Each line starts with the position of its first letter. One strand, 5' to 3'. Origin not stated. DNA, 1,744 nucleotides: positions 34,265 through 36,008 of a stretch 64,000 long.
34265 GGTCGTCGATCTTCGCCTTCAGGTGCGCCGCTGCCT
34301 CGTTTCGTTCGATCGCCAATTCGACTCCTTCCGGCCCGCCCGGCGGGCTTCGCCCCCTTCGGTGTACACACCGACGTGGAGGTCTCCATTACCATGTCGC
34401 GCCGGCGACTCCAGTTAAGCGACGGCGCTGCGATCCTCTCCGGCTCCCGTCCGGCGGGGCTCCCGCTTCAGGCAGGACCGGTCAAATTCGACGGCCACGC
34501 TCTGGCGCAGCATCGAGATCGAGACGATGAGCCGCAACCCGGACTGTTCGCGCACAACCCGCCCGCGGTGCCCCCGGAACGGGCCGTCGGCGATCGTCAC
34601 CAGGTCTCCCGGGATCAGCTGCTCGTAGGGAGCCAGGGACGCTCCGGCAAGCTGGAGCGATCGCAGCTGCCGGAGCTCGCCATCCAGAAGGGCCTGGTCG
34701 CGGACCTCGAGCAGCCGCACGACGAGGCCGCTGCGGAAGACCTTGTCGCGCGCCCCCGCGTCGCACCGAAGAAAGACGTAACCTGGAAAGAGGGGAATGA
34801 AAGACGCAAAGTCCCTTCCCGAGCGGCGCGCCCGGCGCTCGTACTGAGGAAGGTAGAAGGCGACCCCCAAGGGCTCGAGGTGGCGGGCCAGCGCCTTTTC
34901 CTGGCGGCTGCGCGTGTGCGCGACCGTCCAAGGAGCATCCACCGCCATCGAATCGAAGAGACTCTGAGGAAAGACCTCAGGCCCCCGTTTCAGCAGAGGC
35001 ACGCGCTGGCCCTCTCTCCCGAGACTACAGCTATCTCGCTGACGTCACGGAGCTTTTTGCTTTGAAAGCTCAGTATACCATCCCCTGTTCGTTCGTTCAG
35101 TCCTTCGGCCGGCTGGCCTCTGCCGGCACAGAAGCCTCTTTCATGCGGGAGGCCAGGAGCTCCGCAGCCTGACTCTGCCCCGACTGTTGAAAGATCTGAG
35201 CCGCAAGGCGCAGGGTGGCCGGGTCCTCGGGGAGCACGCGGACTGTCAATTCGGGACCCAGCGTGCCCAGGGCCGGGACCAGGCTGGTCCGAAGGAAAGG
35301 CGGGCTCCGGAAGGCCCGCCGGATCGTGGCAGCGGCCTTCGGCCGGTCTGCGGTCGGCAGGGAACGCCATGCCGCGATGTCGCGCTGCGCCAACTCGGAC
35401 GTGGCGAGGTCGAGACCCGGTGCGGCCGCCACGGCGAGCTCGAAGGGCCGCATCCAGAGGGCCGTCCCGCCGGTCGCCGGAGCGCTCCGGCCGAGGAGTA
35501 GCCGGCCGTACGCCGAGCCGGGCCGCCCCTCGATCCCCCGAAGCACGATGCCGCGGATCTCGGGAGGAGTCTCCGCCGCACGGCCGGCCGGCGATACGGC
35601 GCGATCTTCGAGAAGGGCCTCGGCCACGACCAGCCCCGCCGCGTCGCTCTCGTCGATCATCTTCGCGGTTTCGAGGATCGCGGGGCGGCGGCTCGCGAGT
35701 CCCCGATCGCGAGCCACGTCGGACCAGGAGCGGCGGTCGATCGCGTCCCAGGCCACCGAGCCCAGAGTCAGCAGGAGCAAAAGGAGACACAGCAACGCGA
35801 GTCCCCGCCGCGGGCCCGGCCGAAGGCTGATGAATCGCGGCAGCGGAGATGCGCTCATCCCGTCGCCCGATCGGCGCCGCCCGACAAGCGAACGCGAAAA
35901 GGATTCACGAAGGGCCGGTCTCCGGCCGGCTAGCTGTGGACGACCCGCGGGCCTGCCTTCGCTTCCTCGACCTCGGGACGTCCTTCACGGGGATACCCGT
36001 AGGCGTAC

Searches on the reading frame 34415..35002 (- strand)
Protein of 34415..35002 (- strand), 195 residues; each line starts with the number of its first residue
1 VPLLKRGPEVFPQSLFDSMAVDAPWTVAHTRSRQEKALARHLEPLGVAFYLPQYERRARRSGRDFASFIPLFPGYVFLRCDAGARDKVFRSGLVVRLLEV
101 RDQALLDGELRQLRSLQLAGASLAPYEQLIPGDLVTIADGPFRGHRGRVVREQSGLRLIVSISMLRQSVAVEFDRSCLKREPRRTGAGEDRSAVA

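Call 7: search_protein_families(library=pfam, proteins=[window:34415-35002:-])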
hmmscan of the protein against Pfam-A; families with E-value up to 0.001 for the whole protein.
window:34415-35002:- (195 aa): 2 families
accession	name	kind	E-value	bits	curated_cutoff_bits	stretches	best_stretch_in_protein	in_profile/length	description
PF02357.24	NusG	-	3.4e-10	40.8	22.2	1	25-83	3-58/93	Transcription termination factor nusG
PF00467.35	KOW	-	0.00084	19.5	22.3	0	131-151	1-21/32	KOW motif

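Call 10: search_protein_families(library=ncbifam, proteins=[window:34415-35002:-], max_evalue=0.01)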
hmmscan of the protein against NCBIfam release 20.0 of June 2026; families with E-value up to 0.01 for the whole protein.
window:34415-35002:- (195 aa): 5 families
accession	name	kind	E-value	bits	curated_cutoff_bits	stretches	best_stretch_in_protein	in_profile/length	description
NF033644.1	antiterm_UpxY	subfamily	7.7e-21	74.8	100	1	25-178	1-164/164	UpxY family transcription antiterminator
TIGR01955.1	RfaH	equivalog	2.5e-10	40.5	144.5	1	25-174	1-154/159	transcription/translation regulatory transformer protein RfaH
NF033641.1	antiterm_LoaP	exception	6.2e-08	32.9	125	1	27-151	3-136/166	antiterminator LoaP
NF006534.0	PRK09014.1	equivalog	2.8e-07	30.6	124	1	25-176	4-157/162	transcription/translation regulatory transformer protein RfaH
TIGR00922.1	nusG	equivalog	0.0001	22.2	135.7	1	52-174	37-165/172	transcription termination/antitermination protein NusG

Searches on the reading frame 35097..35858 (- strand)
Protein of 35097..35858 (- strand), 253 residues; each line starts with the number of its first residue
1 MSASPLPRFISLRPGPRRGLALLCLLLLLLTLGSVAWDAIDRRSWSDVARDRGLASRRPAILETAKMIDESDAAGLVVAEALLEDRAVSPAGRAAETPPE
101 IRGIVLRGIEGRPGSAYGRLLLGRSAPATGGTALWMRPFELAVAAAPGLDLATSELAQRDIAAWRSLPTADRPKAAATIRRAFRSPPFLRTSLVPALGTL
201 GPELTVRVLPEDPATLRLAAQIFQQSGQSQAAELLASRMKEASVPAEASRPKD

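Call 7: search_protein_families(library=pfam, proteins=[window:35097-35858:-])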
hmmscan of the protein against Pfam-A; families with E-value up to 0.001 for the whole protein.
window:35097-35858:- (253 aa): 0 families

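Call 9: search_protein_families(library=ncbifam, proteins=[window:35097-35858:-], max_evalue=0.01)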
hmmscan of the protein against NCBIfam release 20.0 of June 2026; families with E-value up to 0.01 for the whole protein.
window:35097-35858:- (253 aa): 0 families

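Call 73: search_protein_families(library=pfam, proteins=[window:35097-35858:-], max_evalue=1)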
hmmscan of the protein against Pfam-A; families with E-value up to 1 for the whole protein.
window:35097-35858:- (253 aa): 1 family
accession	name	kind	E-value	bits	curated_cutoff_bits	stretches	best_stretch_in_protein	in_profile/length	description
PF06209.18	COBRA1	-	0.049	13.1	22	1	21-58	230-267/348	Cofactor of BRCA1 (COBRA1)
